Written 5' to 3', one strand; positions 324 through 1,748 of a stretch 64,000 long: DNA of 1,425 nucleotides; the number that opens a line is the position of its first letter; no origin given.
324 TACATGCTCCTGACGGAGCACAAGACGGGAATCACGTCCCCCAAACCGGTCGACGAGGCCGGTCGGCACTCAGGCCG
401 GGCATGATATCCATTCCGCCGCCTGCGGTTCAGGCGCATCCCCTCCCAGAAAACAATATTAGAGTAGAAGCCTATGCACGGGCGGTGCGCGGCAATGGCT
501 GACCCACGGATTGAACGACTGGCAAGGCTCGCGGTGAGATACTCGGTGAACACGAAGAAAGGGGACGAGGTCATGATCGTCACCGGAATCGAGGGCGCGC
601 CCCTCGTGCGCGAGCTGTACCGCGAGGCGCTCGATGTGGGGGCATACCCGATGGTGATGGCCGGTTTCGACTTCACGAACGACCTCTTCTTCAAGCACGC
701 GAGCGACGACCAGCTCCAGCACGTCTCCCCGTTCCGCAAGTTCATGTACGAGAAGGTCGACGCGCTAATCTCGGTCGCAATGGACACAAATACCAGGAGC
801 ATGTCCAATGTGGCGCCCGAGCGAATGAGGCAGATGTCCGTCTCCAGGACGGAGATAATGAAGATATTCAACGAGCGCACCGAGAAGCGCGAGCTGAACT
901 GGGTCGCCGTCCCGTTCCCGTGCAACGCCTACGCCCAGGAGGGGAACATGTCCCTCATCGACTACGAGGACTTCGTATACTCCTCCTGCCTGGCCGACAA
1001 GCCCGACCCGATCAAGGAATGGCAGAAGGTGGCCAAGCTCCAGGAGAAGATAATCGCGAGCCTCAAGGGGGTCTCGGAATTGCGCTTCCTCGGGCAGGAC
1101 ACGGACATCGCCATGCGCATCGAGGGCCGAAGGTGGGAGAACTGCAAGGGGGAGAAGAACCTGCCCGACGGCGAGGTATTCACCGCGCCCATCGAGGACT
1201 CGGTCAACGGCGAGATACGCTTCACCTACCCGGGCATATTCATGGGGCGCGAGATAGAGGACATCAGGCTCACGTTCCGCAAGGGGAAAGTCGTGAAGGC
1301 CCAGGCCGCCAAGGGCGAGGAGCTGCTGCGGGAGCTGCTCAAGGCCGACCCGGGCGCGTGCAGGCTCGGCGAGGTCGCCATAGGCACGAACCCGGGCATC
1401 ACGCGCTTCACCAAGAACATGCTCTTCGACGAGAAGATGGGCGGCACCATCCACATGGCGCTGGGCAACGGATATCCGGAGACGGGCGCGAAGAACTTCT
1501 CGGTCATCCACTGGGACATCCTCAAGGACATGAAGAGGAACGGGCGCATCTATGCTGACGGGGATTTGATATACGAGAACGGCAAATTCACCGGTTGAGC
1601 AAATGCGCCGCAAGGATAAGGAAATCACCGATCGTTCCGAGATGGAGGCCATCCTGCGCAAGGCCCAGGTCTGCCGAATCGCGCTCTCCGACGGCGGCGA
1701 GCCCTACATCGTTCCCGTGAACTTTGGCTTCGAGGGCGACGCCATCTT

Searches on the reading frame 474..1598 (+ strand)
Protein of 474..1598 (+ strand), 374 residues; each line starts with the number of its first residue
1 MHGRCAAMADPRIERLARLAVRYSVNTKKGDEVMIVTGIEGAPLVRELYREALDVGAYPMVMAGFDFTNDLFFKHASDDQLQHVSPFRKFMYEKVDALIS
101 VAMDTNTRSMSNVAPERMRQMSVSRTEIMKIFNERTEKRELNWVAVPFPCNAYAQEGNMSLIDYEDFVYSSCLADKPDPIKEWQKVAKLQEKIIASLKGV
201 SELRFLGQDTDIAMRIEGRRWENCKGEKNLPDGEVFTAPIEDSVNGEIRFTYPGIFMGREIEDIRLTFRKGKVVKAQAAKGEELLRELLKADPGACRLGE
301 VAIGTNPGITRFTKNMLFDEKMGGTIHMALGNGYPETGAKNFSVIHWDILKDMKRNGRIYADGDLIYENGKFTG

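Call 41: search_protein_families(library=pfam, proteins=[window:474-1598:+], max_evalue=0.00001)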
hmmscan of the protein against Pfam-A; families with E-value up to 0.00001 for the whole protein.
window:474-1598:+ (374 aa): 1 family
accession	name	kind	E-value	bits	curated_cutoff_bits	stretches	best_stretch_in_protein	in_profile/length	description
PF02073.20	Peptidase_M29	-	1.6e-92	310.9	27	1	11-372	3-406/406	Thermophilic metalloprotease (M29)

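Call 44: search_solved_structures(query=window:474-1598:+, max_evalue=1e-10, show_alignments=1)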
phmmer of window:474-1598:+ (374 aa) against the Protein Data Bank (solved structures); distinct sequences matched with E-value up to 1e-10: 4.
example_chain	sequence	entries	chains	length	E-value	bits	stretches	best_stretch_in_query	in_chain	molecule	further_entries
2ayi_A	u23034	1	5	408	1.3e-27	99.9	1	12-337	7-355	Aminopeptidase T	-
4icq_A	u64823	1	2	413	2e-23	86.2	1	12-336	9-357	Aminopeptidase PepS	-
1zjc_A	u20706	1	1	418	2.1e-23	86.1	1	12-335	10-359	aminopeptidase ampS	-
4icr_A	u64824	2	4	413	5e-23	84.9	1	12-336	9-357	Aminopeptidase PepS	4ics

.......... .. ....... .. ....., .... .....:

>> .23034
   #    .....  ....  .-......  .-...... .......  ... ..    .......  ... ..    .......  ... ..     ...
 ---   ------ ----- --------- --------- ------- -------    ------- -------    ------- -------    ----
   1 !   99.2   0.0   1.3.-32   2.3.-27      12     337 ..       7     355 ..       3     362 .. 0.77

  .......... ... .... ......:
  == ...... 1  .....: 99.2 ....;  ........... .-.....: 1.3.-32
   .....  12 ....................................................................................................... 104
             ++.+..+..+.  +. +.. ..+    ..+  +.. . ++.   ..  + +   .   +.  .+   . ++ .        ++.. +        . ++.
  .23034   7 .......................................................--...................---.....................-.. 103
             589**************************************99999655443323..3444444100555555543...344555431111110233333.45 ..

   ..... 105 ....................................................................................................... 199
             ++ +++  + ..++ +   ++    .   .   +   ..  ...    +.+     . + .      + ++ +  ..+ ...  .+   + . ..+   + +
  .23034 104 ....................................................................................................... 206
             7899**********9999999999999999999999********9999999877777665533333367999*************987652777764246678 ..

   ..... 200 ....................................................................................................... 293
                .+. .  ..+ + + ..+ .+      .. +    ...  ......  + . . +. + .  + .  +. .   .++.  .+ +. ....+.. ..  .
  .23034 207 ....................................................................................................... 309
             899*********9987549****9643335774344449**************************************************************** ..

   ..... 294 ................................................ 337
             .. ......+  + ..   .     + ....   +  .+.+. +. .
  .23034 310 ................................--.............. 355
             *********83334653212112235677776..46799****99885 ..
